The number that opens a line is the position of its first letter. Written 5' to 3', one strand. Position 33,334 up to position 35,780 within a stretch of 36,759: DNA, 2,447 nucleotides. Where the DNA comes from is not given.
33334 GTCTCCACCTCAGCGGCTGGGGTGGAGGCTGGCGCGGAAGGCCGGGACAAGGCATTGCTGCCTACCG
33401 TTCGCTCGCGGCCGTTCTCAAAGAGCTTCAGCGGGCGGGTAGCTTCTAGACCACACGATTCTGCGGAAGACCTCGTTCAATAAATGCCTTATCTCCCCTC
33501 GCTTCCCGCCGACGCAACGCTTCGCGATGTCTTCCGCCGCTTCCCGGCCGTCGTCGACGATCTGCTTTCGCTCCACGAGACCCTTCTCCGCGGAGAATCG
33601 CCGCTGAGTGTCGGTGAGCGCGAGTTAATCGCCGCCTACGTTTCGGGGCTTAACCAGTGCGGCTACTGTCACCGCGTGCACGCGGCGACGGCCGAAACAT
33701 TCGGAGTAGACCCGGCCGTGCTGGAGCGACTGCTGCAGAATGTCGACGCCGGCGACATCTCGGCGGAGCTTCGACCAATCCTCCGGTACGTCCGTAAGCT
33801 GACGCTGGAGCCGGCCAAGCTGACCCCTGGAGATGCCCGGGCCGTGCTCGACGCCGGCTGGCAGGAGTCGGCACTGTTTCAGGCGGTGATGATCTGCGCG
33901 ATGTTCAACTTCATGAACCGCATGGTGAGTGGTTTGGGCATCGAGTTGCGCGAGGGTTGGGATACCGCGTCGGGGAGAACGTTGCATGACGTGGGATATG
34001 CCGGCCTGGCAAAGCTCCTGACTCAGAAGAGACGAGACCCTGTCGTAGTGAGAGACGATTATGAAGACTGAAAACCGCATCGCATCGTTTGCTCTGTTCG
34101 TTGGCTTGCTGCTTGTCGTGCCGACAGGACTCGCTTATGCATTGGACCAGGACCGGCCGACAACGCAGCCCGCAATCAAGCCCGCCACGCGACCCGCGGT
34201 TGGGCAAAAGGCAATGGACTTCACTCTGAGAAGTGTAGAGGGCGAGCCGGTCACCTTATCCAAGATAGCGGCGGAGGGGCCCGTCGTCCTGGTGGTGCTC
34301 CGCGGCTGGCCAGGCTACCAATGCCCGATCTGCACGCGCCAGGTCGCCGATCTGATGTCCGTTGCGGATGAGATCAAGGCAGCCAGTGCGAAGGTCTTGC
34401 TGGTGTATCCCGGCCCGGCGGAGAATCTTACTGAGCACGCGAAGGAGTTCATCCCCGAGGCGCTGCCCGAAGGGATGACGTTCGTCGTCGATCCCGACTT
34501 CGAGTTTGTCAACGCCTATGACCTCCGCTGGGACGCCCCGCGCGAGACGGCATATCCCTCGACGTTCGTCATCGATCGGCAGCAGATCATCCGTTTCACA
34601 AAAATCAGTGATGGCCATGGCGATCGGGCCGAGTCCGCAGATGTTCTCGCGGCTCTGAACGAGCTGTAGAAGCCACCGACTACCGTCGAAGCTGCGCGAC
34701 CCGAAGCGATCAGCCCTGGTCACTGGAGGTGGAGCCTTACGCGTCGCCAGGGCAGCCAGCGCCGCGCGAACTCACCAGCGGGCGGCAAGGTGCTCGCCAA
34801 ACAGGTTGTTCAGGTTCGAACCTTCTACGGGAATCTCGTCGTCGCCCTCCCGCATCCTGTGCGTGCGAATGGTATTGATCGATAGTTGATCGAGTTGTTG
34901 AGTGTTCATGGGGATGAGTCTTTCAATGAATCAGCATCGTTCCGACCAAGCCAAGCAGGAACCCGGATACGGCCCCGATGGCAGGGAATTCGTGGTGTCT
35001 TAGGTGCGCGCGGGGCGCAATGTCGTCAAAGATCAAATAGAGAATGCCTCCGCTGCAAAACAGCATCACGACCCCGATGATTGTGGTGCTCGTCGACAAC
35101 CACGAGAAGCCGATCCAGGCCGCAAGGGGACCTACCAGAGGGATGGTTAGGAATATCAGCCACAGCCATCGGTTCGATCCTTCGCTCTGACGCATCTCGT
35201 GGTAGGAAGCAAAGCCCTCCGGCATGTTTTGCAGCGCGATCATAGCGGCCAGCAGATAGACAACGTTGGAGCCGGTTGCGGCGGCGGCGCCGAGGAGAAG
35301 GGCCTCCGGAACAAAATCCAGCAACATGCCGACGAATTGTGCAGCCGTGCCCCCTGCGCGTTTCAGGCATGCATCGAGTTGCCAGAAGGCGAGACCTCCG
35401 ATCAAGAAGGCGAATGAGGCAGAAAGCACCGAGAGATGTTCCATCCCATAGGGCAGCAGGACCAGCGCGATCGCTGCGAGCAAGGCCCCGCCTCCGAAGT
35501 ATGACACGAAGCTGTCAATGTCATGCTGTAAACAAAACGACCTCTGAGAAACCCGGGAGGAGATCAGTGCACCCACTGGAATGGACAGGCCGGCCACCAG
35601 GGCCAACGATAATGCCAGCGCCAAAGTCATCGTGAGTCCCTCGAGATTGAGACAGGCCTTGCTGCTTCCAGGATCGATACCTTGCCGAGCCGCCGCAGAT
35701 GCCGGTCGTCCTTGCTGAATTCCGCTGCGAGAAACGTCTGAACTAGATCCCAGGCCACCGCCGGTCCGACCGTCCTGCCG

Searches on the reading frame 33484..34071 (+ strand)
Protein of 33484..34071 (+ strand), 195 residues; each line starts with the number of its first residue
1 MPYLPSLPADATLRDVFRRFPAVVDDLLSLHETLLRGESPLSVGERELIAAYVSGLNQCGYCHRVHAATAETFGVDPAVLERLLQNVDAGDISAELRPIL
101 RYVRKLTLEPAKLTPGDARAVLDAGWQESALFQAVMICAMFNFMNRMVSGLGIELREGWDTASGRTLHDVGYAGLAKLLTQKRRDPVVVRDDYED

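Call 7: search_protein_families(library=pfam, proteins=[window:33484-34071:+], max_evalue=0.01)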
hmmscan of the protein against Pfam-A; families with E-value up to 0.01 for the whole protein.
window:33484-34071:+ (195 aa): 2 families
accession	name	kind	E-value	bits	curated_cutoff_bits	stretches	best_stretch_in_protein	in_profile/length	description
PF02627.25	CMD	-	9.5e-09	35.6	23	1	22-84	2-63/84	Carboxymuconolactone decarboxylase family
PF04636.18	PA26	-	3.7e-06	26.6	29.4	1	18-157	43-179/445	PA26 p53-induced protein (sestrin)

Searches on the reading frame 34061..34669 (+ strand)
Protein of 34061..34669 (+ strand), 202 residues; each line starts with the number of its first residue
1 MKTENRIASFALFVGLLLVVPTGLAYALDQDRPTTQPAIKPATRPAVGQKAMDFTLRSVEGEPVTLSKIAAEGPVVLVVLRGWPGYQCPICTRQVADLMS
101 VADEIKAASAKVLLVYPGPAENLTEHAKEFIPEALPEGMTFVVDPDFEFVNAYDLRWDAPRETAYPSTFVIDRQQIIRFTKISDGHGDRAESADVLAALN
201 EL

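Call 7: search_protein_families(library=pfam, proteins=[window:34061-34669:+], max_evalue=0.01)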
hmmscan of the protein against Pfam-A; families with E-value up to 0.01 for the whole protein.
window:34061-34669:+ (202 aa): 2 families
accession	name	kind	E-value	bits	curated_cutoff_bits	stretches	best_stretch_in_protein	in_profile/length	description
PF00578.27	AhpC-TSA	-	1.4e-21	77.1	26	1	47-179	1-123/124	AhpC/TSA family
PF08534.16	Redoxin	-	8.6e-19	68.2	26.6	1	47-191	2-140/148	Redoxin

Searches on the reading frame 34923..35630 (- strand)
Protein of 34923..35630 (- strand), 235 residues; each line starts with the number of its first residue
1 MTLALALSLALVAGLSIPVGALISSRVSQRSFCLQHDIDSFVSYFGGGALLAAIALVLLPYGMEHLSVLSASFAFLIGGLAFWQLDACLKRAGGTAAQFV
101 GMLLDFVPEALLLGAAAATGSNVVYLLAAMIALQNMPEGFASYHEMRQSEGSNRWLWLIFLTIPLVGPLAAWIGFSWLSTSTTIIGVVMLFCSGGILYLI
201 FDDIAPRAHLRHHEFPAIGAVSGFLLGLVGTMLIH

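Call 7: search_protein_families(library=pfam, proteins=[window:34923-35630:-], max_evalue=0.01)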
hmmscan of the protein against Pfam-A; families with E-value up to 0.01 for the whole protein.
window:34923-35630:- (235 aa): 1 family
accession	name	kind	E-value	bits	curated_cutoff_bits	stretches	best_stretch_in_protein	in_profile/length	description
PF02535.28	Zip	-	5.2e-12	46.1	35.1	2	100-232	183-320/323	ZIP Zinc transporter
